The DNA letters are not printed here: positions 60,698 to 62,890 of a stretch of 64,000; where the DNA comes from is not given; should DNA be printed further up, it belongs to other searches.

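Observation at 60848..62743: Complete 7TM receptor fused in one exon to an RGS domain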

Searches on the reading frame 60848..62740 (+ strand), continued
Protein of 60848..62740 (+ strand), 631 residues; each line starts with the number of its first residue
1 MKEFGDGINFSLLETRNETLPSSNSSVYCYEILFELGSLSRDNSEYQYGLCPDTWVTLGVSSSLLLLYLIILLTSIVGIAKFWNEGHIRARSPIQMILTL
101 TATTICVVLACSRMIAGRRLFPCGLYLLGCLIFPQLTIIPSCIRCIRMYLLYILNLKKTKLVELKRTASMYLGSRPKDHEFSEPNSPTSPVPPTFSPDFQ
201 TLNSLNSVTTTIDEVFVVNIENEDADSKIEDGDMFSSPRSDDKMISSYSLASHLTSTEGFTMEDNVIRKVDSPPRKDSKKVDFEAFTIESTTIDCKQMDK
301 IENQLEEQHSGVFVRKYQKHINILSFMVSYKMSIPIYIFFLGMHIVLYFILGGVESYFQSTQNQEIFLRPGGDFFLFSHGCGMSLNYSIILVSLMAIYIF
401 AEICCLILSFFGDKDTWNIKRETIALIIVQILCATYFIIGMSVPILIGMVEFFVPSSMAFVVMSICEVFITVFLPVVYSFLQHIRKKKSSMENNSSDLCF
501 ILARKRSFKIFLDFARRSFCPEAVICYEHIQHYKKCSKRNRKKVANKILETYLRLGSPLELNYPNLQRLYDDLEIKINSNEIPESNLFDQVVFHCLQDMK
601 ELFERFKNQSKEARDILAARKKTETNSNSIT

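Call 63: list_cluster_members(proteins=[P0007, P0016, P0019, P0029, P0062, P0075, P0100, P0122, P0136, P0149])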
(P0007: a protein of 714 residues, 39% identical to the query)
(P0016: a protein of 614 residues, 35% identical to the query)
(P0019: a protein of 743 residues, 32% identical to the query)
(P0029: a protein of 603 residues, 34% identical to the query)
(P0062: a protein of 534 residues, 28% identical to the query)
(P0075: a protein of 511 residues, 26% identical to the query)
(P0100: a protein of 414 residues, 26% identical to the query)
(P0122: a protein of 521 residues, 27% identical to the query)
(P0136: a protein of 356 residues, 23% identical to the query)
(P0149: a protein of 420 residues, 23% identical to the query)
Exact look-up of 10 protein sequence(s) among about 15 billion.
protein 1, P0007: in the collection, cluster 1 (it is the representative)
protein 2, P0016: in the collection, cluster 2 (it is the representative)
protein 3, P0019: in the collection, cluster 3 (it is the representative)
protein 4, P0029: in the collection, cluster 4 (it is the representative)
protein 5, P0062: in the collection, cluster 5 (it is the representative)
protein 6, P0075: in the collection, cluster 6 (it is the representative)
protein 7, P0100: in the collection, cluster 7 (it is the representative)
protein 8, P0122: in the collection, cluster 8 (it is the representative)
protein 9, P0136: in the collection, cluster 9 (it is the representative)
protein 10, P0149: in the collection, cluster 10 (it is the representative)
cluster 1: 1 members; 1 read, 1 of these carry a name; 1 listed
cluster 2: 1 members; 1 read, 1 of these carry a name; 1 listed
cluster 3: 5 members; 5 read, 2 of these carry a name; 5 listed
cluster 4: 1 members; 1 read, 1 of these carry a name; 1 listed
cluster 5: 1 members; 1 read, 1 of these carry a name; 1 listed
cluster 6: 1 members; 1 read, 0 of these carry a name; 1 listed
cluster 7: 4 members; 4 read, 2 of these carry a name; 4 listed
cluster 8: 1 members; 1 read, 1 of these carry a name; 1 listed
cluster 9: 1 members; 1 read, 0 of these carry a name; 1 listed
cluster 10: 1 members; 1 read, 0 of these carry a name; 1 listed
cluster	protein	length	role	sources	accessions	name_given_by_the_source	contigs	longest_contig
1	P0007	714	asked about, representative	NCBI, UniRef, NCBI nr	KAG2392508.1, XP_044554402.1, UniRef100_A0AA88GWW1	hypothetical protein C9374_011233 [Naegleria lovaniensis] | RGS domain-containing protein n=1 Tax=Naegleria lovaniensis TaxID=51637 ... | uncharacterized protein C9374_011233 [Naegleria lovaniensis]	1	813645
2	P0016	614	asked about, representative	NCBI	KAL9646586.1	hypothetical protein ABK040_016376 [Willaertia magna]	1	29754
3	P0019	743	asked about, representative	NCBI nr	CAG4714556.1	unnamed protein product [Naegleria fowleri]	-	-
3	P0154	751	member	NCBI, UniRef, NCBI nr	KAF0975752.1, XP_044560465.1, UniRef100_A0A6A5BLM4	hypothetical protein FDP41_005079 [Naegleria fowleri] | RGS domain-containing protein n=1 Tax=Naegleria fowleri TaxID=5763 RepID=A0A6A5BLM4_NAEFO | uncharacterized protein FDP41_005079 [Naegleria fowleri]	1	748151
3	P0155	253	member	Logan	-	-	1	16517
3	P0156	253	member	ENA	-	-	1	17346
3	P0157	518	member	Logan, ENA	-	-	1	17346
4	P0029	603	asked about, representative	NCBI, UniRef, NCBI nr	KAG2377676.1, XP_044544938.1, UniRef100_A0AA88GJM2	hypothetical protein C9374_009192 [Naegleria lovaniensis] | RGS domain-containing protein n=1 Tax=Naegleria lovaniensis TaxID=51637 ... | uncharacterized protein C9374_009192 [Naegleria lovaniensis]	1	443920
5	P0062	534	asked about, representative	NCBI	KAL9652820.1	hypothetical protein ABK040_010852 [Willaertia magna]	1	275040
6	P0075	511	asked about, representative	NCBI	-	-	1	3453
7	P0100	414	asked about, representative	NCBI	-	-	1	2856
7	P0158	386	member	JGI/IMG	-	hypothetical protein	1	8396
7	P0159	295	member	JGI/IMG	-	hypothetical protein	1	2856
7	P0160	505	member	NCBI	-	-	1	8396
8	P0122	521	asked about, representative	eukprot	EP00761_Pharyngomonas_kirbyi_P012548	gb/GECH01012575.1/.p1 GENE.gb/GECH01012575.1/~~gb/GECH01012575.1/.p1 ORF type:complete ...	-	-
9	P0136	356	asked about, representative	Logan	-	-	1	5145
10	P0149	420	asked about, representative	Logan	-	-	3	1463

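Call 72: fold_search(model_id=the predicted structure, library=pdb)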
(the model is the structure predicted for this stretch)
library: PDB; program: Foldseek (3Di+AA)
matches with E <= 10: 245; with E <= 0.001: 0
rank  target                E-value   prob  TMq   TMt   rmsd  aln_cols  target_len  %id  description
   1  2bv1_B                2.3e-03  1.00  0.17  0.76   2.8       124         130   20  Regulator of G-protein Signalling 1 (Human) (released 2005-06-27)
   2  2bv1_A                2.6e-03  1.00  0.17  0.74   2.9       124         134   20  Regulator of G-protein Signalling 1 (Human) (released 2005-06-27)
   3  2bt2_E                2.6e-03  1.00  0.17  0.68   7.6       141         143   20  Structure of the regulator of G-protein signaling 16 (released 2005-06-03)
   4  2bt2_C                3.2e-03  1.00  0.17  0.70   7.4       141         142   20  Structure of the regulator of G-protein signaling 16 (released 2005-06-03)
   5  2bt2_D                3.8e-03  1.00  0.18  0.71   8.9       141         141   18  Structure of the regulator of G-protein signaling 16 (released 2005-06-03)
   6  2bt2_B                3.8e-03  1.00  0.17  0.70   7.4       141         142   20  Structure of the regulator of G-protein signaling 16 (released 2005-06-03)
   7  3c7l_A                4.7e-03  1.00  0.17  0.76   2.6       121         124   20  Molecular architecture of Galphao and the structural basis for RGS16-mediated deactivation (released 2008-05-06)
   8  2ode_B                5.0e-03  1.00  0.17  0.74   3.4       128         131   21  Crystal structure of the heterodimeric complex of human RGS8 and activated Gi alpha 3 (released 2007-02-06)
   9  2ihd                  5.2e-03  1.00  0.17  0.76   3.1       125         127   21  Crystal structure of Human Regulator of G-protein signaling 8, RGS8 (released 2006-11-21)
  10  1fqk_D                5.7e-03  1.00  0.17  0.67   5.6       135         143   17  CRYSTAL STRUCTURE OF THE HETERODIMERIC COMPLEX OF THE RGS DOMAIN OF RGS9, AND THE GT/I1 CHIMERA ALPHA SUBUNIT [(RGS9)- (released 2001-02-28)
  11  2bt2_A                5.9e-03  1.00  0.17  0.70   6.2       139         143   21  Structure of the regulator of G-protein signaling 16 (released 2005-06-03)
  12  2ik8_B                6.5e-03  1.00  0.17  0.80   2.9       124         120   19  Crystal structure of the heterodimeric complex of human RGS16 and activated Gi alpha 1 (released 2006-11-21)
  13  1fqj_E                6.5e-03  1.00  0.17  0.70   3.5       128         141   19  CRYSTAL STRUCTURE OF THE HETEROTRIMERIC COMPLEX OF THE RGS DOMAIN OF RGS9, THE GAMMA SUBUNIT OF PHOSPHODIESTERASE AND  (released 2001-02-28)
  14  1fqk_B                6.8e-03  1.00  0.17  0.72   5.5       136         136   18  CRYSTAL STRUCTURE OF THE HETERODIMERIC COMPLEX OF THE RGS DOMAIN OF RGS9, AND THE GT/I1 CHIMERA ALPHA SUBUNIT [(RGS9)- (released 2001-02-28)
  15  2ode_D                7.1e-03  1.00  0.16  0.78   2.9       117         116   20  Crystal structure of the heterodimeric complex of human RGS8 and activated Gi alpha 3 (released 2007-02-06)
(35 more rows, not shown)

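Call 80: find_encoding_contigs(protein=P0001, flank=3000, max_places=2)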
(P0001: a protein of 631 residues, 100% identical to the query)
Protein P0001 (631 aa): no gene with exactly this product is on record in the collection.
